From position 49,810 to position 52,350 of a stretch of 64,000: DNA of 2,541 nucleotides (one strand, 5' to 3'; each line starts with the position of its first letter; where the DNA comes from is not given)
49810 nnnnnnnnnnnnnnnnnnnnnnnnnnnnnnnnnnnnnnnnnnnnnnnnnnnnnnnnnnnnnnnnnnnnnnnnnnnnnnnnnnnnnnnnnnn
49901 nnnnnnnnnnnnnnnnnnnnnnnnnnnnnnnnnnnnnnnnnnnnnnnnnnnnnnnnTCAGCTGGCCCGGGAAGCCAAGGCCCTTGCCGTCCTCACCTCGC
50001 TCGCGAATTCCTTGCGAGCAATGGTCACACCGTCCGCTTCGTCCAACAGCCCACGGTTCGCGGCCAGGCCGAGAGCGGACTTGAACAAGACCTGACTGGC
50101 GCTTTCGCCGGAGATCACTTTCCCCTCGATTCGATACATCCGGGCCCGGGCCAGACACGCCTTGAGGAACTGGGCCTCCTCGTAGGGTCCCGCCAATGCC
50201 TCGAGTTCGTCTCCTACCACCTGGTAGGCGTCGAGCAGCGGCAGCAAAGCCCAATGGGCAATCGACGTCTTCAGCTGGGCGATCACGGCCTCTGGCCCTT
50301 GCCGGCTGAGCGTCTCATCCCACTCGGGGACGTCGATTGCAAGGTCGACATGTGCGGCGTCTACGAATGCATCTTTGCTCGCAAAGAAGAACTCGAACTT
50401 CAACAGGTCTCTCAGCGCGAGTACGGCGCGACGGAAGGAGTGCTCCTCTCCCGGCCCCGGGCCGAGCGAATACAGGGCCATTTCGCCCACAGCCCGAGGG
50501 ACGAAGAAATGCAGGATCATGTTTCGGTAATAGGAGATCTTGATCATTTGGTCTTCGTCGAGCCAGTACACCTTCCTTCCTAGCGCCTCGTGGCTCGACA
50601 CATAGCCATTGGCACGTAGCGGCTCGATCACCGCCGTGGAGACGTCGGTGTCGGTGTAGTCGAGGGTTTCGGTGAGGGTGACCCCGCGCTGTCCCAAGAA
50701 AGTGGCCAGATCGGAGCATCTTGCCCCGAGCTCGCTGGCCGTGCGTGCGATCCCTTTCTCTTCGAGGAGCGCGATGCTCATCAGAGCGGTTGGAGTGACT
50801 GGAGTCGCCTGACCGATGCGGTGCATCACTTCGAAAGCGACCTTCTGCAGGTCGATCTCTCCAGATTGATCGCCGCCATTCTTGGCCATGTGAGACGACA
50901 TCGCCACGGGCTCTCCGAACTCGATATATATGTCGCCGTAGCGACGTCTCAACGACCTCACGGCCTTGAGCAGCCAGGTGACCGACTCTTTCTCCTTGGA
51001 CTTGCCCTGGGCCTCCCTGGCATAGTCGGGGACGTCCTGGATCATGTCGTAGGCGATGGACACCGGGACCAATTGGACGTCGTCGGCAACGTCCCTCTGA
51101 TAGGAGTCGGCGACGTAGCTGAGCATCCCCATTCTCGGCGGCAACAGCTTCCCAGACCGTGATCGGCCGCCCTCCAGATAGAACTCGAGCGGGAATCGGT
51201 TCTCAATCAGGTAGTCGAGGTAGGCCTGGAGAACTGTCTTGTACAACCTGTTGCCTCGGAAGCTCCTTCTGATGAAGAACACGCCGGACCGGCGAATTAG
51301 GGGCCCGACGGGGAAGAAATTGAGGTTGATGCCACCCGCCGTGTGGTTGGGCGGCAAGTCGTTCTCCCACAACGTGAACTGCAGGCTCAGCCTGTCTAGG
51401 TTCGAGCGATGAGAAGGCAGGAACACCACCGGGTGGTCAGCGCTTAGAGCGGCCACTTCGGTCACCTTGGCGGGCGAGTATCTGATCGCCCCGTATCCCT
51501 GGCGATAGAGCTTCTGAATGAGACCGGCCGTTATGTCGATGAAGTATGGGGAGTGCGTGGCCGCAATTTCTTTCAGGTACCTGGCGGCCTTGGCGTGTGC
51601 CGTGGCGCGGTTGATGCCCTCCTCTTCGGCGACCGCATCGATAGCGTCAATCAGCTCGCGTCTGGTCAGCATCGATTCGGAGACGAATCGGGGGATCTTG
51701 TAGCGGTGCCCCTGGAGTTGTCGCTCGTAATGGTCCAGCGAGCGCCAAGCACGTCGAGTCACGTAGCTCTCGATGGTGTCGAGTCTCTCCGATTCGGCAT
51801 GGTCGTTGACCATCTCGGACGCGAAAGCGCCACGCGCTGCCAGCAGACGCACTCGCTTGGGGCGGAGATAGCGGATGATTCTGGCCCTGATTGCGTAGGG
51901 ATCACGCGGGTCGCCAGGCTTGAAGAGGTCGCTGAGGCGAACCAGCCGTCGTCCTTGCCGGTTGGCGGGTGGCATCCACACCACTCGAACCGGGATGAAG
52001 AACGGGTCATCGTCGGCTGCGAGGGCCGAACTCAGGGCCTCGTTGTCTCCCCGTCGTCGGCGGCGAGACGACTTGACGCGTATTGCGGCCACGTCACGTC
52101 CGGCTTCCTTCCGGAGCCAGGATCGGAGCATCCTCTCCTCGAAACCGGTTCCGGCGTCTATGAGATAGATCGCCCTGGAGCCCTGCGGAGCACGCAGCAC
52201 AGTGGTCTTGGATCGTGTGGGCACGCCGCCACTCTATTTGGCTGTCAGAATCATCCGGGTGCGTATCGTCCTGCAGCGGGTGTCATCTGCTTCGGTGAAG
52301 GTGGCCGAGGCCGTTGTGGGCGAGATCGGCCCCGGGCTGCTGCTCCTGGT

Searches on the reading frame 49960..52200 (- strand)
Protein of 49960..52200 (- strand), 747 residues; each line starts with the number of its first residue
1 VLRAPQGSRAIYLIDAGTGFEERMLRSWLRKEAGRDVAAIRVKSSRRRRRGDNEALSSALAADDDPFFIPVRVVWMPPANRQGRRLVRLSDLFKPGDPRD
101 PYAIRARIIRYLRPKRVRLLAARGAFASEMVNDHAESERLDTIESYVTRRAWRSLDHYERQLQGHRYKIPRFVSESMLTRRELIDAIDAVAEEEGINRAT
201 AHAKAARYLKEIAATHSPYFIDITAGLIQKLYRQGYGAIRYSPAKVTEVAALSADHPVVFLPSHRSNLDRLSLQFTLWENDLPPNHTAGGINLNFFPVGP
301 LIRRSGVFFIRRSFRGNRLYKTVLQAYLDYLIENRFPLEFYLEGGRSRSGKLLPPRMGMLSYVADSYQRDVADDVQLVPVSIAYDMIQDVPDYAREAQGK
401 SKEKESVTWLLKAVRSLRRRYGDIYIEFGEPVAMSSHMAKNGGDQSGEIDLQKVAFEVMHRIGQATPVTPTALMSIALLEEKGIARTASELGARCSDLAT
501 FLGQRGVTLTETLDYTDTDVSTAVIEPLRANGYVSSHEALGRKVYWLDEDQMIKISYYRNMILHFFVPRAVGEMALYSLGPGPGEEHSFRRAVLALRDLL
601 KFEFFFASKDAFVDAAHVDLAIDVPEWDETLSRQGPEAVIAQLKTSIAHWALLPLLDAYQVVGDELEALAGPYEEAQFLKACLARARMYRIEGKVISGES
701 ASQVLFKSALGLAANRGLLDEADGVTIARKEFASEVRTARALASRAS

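Call 96: search_protein_families(library=pfam, proteins=[window:49960-52200:-], max_evalue=0.00001)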
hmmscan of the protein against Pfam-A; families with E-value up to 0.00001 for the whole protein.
window:49960-52200:- (747 aa): 2 families
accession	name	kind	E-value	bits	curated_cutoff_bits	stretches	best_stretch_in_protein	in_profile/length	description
PF19277.4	GPAT_C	-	7.6e-65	219.9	25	1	393-721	1-343/344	Glycerol-3-phosphate acyltransferase C-terminal region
PF01553.26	Acyltransferase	-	3.8e-18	66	23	1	246-382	4-131/132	Acyltransferase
